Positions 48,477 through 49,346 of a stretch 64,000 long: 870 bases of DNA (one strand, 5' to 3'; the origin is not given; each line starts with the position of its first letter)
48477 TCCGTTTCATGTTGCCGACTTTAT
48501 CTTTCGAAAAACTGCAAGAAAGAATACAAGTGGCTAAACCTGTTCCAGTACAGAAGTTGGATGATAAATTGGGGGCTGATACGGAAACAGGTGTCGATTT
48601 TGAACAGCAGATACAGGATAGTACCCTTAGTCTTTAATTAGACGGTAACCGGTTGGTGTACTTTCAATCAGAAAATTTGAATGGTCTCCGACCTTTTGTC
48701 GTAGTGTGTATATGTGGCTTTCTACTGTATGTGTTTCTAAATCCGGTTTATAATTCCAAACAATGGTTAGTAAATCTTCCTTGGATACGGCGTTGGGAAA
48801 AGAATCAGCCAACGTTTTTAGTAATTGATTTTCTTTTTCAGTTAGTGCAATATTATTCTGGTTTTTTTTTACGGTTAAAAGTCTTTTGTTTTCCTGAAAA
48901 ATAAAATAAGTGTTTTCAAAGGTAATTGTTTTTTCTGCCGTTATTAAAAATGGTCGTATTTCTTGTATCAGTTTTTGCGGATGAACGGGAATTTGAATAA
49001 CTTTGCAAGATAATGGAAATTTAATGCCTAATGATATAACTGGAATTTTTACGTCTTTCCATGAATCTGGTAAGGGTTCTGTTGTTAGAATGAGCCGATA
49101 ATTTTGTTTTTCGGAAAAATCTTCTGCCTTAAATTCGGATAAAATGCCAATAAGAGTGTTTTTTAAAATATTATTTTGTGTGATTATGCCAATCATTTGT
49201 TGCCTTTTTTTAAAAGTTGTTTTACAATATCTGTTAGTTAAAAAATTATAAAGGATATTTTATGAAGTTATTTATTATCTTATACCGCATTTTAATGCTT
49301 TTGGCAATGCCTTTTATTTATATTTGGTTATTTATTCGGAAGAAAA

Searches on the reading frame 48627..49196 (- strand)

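Call 59: search_protein_families(library=pfam, proteins=[window:48627-49196:-], max_evalue=0.001)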
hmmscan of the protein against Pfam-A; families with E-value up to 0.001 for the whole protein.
window:48627-49196:- (189 aa): 2 families
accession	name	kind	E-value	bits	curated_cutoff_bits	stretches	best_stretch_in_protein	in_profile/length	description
PF00486.34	Trans_reg_C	-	3.5e-16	59.5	26.2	1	114-186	2-77/77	Transcriptional regulatory protein, C terminal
PF24706.1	DUF7669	-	0.00015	22.4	23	1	124-174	4-57/75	Domain of unknown function (DUF7669)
